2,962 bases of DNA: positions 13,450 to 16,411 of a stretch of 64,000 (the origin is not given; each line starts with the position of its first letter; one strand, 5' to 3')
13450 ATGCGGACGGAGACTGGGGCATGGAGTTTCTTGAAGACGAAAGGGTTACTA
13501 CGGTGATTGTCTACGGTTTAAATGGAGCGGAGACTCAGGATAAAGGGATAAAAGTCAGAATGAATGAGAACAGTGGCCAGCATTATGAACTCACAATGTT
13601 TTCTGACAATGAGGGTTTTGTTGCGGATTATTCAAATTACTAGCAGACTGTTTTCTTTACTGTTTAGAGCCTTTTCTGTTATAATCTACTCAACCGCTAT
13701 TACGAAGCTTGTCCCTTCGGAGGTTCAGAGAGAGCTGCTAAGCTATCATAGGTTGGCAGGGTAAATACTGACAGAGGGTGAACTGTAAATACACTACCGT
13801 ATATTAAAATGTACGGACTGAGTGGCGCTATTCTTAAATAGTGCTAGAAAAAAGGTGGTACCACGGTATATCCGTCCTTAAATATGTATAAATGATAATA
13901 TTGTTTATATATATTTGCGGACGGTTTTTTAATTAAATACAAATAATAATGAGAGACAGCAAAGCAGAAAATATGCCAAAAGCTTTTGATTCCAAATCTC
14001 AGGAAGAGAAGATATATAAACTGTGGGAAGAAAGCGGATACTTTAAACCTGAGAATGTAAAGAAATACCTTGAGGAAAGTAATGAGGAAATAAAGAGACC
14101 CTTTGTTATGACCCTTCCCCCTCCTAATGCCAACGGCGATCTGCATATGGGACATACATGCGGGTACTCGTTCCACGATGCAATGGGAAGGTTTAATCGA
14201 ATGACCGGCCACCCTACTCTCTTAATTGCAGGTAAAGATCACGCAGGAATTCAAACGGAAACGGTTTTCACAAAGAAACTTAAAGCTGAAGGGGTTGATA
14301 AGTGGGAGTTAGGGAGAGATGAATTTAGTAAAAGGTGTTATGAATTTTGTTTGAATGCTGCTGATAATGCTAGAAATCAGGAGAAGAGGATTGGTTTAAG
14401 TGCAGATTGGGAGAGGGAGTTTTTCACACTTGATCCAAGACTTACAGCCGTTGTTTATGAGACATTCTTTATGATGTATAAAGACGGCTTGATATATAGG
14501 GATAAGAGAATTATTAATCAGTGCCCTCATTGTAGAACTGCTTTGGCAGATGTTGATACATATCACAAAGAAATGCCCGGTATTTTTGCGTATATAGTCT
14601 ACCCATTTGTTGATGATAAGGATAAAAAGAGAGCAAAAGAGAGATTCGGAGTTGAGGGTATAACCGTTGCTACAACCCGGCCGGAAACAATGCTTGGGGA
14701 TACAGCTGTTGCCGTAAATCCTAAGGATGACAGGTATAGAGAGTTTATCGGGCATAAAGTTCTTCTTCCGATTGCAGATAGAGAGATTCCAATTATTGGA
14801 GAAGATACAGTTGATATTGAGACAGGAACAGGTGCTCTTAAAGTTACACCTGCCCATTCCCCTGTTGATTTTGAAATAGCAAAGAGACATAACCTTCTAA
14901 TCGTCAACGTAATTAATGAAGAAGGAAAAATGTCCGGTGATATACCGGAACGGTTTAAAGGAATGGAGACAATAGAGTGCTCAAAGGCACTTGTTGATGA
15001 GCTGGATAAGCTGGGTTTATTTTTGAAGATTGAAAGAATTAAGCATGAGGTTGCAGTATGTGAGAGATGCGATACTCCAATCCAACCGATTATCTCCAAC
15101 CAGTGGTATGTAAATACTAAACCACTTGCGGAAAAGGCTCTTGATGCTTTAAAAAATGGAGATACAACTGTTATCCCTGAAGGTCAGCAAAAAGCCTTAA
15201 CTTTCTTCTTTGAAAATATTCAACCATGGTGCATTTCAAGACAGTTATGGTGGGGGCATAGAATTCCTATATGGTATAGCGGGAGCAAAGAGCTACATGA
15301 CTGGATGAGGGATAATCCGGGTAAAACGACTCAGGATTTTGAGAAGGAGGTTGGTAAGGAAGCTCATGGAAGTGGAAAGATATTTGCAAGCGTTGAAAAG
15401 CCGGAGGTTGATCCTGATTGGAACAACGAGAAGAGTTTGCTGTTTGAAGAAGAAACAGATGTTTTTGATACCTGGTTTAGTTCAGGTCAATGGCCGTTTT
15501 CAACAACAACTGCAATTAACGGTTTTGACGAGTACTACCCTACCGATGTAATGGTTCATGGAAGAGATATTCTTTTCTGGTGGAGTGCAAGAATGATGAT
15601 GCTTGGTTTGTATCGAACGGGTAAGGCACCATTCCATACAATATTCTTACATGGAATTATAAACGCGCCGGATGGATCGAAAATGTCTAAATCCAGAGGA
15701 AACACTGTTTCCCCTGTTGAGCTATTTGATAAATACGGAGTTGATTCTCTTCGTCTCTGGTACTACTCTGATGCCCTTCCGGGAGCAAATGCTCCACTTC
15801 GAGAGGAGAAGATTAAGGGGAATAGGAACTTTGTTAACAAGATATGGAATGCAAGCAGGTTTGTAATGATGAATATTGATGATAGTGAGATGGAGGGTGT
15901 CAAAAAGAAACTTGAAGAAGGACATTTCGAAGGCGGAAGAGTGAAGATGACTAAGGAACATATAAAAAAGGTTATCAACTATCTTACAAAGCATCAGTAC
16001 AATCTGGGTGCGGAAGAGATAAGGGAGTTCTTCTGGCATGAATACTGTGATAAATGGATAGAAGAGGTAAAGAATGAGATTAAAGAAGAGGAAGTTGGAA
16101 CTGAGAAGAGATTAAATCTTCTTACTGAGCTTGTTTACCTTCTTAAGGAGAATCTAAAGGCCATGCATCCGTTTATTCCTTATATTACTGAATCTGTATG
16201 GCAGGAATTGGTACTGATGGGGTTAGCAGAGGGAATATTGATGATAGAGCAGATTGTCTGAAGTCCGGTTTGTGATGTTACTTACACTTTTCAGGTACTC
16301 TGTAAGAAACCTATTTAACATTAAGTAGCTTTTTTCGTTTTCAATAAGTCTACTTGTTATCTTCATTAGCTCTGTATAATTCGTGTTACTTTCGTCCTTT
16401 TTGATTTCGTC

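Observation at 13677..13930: T-box riboswitch upstream of valS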

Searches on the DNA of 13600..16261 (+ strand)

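Call 4: search_rna_families(source=window, start=13600, end=13990, threshold=evalue, max_evalue=10, show_alignments=5)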
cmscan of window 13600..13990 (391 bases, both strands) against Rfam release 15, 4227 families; matches with E-value up to 10: 10.
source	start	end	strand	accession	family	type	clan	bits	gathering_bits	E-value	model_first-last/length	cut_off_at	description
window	13688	13882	+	RF00230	T-box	Cis-reg; leader;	-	36.3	93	1.2e-06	1-219/219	no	T-box leader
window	13871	13927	+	RF04154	mir-1277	Gene; miRNA;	-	29.2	81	0.0015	1-78/78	no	mir-1277 microRNA precursor family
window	13873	13923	+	RF03747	mir-4536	Gene; miRNA;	-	18.8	76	0.86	1-88/88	no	mir-4536 microRNA precursor family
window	13869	13925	-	RF04154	mir-1277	Gene; miRNA;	-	18.7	81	0.82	1-78/78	no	mir-1277 microRNA precursor family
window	13872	13924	+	RF04161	mir-3688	Gene; miRNA;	-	17.2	84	1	1-88/88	no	mir-3688 microRNA precursor family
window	13870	13930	+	RF04158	mir-568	Gene; miRNA;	-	17.2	75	4.3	1-93/93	no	mir-568 microRNA precursor family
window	13790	13814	+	RF01106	SBWMV1_UPD-PKb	Cis-reg;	-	16.3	38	6.5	1-25/25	no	Pseudoknot of upstream pseudoknot domain (UPD) of the 3'UTR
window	13872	13924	+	RF00956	MIR1444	Gene; miRNA;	-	16.2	80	3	1-85/85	no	MIR1444 microRNA precursor family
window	13870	13926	+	RF03263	MIR861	Gene; miRNA;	-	14.5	70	9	1-111/111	no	MIR861 microRNA precursor family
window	13871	13964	-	RF04332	Plastid-rpoB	Cis-reg;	-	14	45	9.5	1-49/49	no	Plastid-rpoB 5UTR RNA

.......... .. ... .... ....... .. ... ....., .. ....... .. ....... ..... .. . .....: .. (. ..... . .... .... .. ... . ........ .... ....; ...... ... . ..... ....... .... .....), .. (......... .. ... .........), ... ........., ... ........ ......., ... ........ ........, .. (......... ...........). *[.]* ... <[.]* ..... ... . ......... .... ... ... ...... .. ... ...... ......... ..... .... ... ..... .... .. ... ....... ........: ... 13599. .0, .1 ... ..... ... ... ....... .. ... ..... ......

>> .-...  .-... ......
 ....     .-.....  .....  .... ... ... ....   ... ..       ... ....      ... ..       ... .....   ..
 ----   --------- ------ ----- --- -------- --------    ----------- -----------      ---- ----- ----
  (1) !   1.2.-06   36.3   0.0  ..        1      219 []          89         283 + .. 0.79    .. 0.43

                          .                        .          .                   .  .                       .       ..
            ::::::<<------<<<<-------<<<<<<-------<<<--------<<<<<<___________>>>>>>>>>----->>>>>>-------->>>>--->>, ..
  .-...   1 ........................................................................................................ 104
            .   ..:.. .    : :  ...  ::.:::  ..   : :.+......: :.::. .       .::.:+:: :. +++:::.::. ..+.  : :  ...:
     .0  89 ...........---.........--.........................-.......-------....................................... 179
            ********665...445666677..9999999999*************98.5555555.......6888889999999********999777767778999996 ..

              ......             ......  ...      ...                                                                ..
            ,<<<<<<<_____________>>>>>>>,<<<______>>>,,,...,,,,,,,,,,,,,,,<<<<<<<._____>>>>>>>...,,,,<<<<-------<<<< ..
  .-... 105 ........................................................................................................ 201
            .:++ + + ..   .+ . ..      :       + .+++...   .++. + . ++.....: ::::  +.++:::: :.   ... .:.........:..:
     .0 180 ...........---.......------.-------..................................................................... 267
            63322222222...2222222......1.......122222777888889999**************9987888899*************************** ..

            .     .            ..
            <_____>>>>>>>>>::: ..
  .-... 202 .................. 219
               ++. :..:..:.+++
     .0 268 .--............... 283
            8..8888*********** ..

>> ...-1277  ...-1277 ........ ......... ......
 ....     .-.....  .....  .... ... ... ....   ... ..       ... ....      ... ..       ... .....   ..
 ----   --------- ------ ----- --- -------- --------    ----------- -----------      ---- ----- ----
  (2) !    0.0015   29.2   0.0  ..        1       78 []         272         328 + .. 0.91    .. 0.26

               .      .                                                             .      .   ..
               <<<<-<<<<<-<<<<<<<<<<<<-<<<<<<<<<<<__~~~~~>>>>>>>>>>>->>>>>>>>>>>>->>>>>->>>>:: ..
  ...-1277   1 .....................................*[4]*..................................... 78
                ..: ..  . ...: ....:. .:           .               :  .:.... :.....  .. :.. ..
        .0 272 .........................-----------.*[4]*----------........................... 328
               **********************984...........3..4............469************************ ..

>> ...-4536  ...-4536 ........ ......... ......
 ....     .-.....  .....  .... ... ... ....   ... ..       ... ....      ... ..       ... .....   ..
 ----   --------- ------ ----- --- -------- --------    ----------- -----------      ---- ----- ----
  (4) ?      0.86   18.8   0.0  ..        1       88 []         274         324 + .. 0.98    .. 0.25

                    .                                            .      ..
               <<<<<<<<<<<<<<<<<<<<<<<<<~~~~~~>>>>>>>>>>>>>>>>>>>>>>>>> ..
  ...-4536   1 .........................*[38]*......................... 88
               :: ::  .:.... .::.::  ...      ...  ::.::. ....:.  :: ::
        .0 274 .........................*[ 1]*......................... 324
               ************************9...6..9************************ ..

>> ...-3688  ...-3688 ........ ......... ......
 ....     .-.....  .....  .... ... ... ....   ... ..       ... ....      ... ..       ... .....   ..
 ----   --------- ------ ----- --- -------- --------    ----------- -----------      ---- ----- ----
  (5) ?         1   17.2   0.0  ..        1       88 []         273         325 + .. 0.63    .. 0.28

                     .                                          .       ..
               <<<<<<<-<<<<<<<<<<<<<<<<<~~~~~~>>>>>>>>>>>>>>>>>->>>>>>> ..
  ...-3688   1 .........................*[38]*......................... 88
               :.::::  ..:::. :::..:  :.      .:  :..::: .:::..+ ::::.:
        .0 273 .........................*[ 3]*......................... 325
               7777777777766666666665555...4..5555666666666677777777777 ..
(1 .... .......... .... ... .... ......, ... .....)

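Call 40: build_rna_model(alignment_id=A1, structure=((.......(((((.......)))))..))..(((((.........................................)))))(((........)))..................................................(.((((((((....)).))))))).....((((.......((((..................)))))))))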
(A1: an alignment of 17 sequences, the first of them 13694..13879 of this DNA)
Model R1 built from alignment A1 (17 sequences, 217 columns); structure: as given.
model positions 168; base pairs 32; branch points 4; effective number of sequences 2.28; information 0.59 bits per position. Calibrated on 0.2 Mb of random sequence (short: E-values are rough).
structure used (alignment columns):
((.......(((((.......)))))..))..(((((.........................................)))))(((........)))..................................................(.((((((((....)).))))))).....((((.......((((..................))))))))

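Call 41: search_with_rna_model(model_id=R1, sources=[window, L001, L002, L003, L004, L005, L006, L007, L008, L009, L010, L011, L012, L013, L014, L015, L016, L017, L018, L019, L020, L021, L022, L023, L024, L025, L026, L027, L028, L029, L030, L031, L032, L033, L034, L035, L036, L037, L038, L039, L040, L041, L042, L043, L044, L045, L046, L047, L048, L049, L050, L055, L058, L060, L061, L063, L065, L067, L072, L084, L101, L106, L108, L110, L112, L113, L118, L119, L120], max_evalue=1, make_alignment=true)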
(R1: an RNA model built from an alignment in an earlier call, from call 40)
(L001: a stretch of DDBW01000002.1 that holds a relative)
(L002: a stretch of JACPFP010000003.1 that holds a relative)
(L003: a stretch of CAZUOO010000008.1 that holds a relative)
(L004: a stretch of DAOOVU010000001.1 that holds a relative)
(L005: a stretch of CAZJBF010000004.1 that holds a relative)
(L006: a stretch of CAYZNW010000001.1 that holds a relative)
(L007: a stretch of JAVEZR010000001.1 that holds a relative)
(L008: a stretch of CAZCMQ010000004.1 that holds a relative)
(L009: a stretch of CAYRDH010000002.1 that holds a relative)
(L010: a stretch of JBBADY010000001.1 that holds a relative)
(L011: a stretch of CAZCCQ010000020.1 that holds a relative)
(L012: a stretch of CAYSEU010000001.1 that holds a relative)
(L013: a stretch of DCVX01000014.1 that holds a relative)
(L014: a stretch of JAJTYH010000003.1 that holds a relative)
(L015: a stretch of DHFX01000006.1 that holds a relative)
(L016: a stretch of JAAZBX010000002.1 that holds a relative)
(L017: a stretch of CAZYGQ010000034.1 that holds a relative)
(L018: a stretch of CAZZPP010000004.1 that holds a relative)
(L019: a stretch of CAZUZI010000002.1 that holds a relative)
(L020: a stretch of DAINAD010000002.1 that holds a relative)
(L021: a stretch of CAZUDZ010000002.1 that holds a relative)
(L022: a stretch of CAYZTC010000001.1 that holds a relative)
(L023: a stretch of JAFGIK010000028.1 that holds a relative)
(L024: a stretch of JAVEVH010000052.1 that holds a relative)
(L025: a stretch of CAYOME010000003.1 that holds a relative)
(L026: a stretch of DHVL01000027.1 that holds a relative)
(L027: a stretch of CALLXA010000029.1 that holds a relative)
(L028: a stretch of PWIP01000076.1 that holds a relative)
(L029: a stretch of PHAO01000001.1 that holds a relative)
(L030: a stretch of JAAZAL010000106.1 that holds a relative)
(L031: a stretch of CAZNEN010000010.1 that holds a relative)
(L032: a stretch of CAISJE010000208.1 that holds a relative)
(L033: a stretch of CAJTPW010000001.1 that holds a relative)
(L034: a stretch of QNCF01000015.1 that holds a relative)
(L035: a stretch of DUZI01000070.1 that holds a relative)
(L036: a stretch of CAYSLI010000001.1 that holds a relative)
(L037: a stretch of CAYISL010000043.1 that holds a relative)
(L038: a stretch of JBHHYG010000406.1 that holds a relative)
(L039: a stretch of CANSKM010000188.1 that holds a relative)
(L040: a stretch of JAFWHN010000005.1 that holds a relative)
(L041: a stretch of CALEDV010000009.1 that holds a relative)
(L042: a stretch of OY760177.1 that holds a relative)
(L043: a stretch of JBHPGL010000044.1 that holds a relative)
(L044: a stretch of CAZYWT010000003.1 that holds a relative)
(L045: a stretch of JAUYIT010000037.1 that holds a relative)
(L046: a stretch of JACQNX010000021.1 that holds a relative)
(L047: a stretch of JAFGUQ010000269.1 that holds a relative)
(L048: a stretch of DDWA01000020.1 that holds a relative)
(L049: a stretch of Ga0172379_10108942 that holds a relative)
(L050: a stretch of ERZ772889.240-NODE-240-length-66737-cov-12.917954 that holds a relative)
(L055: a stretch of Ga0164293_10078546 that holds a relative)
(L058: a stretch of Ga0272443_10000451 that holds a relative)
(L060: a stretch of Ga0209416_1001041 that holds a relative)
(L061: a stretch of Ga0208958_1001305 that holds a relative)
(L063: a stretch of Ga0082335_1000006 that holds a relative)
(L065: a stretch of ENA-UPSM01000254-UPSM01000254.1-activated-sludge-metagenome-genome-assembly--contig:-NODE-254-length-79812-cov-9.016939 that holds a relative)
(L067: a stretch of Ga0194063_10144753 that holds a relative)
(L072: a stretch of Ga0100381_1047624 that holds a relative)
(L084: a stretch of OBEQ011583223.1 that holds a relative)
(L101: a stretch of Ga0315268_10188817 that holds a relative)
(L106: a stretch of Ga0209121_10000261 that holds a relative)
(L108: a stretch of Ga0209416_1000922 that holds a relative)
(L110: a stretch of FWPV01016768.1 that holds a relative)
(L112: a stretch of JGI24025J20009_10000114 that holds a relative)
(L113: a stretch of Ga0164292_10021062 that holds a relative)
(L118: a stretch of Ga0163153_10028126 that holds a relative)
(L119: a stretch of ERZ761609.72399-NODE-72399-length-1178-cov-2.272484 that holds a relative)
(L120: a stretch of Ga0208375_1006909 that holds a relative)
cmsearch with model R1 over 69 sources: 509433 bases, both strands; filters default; matches with E-value up to 1: 35.
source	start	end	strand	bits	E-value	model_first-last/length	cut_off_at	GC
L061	11635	11800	-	162.6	9.5e-43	1-168/168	no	0.39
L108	2219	2384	+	162.6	9.5e-43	1-168/168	no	0.39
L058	4087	4257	-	162.4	1e-42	1-168/168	no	0.35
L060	1591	1755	+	162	1.4e-42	1-168/168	no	0.39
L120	6967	7131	-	162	1.4e-42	1-168/168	no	0.39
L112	1701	1863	-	158.8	1.1e-41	1-168/168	no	0.4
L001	2265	2433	+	157.8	2e-41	1-168/168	no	0.4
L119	517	685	-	157.8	2e-41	1-168/168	no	0.4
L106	8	171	-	153.7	2.8e-40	1-168/168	no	0.43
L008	2274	2438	+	152.7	5.3e-40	1-168/168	no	0.38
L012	2254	2417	+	151.9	8.9e-40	1-168/168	no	0.4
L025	2274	2436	+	148.1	9.9e-39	1-168/168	no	0.42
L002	2250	2429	+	146.6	2.6e-38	1-168/168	no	0.36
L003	2261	2433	+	138.2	5.8e-36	1-168/168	no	0.37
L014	2261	2434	+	134.7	5.4e-35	1-168/168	no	0.42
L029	2274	2419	+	132.7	1.9e-34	1-168/168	no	0.37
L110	518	664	-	130.5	7.9e-34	1-168/168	no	0.39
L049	656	820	+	126.1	1.3e-32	1-168/168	no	0.33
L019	1867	2007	+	112.9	5.9e-29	1-168/168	no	0.41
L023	2160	2373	+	107.6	1.7e-27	1-168/168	no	0.38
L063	1730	1870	-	66.5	4.5e-16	1-168/168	no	0.41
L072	2428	2585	-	64.3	1.9e-15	1-168/168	no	0.39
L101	70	227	+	60.8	1.7e-14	1-168/168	no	0.51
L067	563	756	+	60.7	1.9e-14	1-168/168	no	0.41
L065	9726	9882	-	59.7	3.6e-14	1-168/168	no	0.4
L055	1401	1575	-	38.7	2.4e-08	1-168/168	no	0.53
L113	4597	4771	+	38.7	2.4e-08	1-168/168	no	0.53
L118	445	602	-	36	1.3e-07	1-168/168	no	0.46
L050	3374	3498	+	34.6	3.4e-07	1-168/168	no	0.41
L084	5229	5375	-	26.3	6.8e-05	1-168/168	no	0.52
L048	2132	2300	+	25.7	9.7e-05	1-168/168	no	0.35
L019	3010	3146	+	18.8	0.008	1-168/168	no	0.35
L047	1304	1459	+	12.9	0.36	1-168/168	no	0.4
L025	4941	5101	-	12.6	0.45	1-168/168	no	0.32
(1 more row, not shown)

Alignment A2: 35 matches aligned to the model, 330 columns, each read 5' to 3' on its own strand. Consensus structure (alignment columns), stored with it:
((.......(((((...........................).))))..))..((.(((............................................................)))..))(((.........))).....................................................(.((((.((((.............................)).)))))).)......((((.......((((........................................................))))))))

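Call 42: search_with_rna_model(model_id=R1, sources=[window, L001, L002, L003, L008, L012, L014, L019, L023, L025, L029, L049, L058, L060, L061, L106, L110, L112], max_evalue=1e-20, make_alignment=true)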
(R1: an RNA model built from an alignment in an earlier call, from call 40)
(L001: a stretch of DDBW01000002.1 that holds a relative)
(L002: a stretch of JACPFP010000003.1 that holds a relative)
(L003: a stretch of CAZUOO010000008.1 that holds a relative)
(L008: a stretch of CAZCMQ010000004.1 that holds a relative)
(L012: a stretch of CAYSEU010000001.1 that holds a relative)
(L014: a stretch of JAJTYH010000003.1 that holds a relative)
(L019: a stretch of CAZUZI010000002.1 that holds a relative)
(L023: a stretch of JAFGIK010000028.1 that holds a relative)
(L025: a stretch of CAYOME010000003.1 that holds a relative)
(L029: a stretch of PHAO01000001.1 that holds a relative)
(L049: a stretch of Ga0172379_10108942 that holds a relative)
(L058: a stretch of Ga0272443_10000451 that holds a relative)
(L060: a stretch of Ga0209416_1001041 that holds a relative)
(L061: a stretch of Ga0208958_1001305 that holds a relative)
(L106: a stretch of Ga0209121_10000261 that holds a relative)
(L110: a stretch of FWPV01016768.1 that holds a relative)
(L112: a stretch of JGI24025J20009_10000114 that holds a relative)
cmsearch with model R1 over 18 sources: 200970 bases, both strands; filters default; matches with E-value up to 1e-20: 18.
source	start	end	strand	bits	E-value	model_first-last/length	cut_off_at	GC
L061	11635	11800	-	162.6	3.7e-43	1-168/168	no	0.39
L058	4087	4257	-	162.4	4.1e-43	1-168/168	no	0.35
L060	1591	1755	+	162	5.3e-43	1-168/168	no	0.39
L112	1701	1863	-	158.8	4.2e-42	1-168/168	no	0.4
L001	2265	2433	+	157.8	7.7e-42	1-168/168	no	0.4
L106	8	171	-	153.7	1.1e-40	1-168/168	no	0.43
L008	2274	2438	+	152.7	2.1e-40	1-168/168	no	0.38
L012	2254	2417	+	151.9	3.5e-40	1-168/168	no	0.4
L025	2274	2436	+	148.1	3.9e-39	1-168/168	no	0.42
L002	2250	2429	+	146.6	1e-38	1-168/168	no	0.36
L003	2261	2433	+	138.2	2.3e-36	1-168/168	no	0.37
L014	2261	2434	+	134.7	2.1e-35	1-168/168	no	0.42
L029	2274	2419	+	132.7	7.5e-35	1-168/168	no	0.37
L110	518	664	-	130.5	3.1e-34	1-168/168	no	0.39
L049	656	820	+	126.1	5.2e-33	1-168/168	no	0.33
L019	1867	2007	+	112.9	2.3e-29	1-168/168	no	0.41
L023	2160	2373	+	107.6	6.9e-28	1-168/168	no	0.38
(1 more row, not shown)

Alignment A3: 18 matches aligned to the model, 220 columns, each read 5' to 3' on its own strand. Consensus structure (alignment columns), stored with it:
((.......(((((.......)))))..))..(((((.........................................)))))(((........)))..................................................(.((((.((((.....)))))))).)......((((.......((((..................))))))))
